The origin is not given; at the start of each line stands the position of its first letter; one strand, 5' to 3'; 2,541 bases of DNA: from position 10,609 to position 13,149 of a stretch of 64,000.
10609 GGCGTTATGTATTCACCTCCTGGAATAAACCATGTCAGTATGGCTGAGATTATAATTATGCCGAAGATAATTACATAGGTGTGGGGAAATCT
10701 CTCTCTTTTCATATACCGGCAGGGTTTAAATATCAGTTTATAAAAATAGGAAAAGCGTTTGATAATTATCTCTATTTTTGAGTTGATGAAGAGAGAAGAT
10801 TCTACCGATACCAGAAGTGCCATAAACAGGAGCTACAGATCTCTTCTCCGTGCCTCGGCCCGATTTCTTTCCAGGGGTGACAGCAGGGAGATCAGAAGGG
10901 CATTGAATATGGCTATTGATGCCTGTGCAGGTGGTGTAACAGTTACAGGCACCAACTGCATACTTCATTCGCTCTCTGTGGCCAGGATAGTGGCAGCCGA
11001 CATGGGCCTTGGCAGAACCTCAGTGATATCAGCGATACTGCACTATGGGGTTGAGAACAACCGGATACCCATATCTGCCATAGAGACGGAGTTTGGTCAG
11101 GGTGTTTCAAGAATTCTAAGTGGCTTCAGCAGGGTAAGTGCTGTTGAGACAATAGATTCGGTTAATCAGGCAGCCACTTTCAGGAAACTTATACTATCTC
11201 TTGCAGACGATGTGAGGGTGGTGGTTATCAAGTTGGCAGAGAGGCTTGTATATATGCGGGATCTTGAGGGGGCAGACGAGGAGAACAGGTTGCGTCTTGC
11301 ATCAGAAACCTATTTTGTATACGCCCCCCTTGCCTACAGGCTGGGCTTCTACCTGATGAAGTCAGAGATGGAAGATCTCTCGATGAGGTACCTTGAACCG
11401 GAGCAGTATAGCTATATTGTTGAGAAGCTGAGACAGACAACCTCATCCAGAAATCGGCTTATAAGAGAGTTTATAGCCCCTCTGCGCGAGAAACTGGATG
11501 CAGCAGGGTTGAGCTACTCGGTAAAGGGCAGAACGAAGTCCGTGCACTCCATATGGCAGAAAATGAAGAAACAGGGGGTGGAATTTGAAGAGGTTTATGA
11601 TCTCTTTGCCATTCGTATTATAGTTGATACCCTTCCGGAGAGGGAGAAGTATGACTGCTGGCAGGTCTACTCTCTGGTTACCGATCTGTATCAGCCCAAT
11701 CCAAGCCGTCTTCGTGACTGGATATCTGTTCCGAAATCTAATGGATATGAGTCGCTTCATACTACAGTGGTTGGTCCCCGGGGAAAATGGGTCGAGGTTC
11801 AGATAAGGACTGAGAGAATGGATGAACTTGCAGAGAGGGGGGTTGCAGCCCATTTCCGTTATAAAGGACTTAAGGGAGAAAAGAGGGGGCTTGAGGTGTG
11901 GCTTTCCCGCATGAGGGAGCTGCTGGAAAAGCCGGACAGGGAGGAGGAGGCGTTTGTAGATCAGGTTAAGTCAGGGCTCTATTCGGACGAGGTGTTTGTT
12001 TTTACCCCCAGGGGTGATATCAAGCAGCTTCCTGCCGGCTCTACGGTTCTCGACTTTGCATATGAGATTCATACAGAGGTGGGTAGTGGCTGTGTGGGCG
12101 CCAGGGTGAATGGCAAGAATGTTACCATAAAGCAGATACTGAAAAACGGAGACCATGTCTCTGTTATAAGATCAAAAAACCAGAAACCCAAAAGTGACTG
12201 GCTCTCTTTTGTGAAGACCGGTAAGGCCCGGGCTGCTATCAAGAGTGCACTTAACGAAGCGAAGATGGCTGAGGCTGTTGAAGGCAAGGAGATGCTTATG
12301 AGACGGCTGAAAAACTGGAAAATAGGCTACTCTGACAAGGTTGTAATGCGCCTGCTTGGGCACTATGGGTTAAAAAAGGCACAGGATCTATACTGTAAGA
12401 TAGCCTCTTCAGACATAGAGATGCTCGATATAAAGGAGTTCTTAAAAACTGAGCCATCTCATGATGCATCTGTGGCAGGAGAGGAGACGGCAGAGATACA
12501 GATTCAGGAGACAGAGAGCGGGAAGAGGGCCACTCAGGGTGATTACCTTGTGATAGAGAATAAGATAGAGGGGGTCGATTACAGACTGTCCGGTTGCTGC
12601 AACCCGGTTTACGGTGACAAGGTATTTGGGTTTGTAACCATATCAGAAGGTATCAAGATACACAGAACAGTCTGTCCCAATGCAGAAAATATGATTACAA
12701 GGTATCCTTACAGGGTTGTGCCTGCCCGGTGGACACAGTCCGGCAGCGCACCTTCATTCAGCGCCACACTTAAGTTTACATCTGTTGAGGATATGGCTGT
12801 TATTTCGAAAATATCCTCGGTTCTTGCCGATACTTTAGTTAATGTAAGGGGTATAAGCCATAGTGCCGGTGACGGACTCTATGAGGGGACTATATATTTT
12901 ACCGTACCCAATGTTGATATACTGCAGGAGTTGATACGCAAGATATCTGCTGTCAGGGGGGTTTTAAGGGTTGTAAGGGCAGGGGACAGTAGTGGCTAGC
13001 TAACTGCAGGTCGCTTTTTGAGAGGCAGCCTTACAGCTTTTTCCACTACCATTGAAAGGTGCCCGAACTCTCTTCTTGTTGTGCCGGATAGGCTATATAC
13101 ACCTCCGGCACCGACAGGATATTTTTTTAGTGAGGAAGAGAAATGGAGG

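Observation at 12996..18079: SOS-like mutagenesis module: CI-like XRE-S24 repressor divergent from an apparently active Y-family polymerase plus DnaE2, with no imuA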

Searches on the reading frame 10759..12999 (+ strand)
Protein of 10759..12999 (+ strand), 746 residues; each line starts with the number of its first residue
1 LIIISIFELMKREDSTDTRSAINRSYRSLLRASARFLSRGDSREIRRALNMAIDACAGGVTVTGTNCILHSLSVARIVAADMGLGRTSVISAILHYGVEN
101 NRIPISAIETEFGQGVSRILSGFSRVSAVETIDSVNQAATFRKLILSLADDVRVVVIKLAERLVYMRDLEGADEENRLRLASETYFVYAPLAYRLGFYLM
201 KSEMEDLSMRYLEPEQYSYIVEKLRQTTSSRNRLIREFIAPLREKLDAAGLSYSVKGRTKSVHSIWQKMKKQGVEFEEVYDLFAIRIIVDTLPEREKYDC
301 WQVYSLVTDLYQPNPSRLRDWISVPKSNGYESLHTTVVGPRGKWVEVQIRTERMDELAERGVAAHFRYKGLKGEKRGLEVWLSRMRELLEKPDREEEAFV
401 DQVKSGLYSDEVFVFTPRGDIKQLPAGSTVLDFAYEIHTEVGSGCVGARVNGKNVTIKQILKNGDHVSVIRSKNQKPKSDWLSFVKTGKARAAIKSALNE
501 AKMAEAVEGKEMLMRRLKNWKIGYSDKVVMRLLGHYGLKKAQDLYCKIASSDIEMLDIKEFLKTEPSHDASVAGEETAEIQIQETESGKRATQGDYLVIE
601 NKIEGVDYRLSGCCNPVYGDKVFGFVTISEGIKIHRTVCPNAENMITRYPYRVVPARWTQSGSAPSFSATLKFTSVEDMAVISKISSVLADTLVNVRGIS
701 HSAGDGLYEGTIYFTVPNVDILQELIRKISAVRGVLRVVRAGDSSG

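Call 3: search_protein_families(library=pfam, proteins=[window:10759-12999:+], max_evalue=0.01)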
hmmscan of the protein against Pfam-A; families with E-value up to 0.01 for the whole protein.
window:10759-12999:+ (746 aa): 5 families
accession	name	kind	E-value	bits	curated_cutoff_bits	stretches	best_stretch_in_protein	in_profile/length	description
PF04607.23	RelA_SpoT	-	1.2e-37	129.1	27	1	257-370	1-110/113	Region found in RelA / SpoT proteins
PF13328.12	HD_4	-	7.2e-33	114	27.2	1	48-197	1-155/156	HD domain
PF02824.27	TGS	-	1.6e-19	70.1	22.2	1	412-470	1-59/60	TGS domain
PF13291.12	ACT_4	-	2.7e-10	41.2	27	1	666-740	4-80/80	ACT domain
PF19296.4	RelA_AH_RIS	-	1.4e-08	35.5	23.8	1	484-635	3-168/185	RelA/SpoT, AH and RIS domains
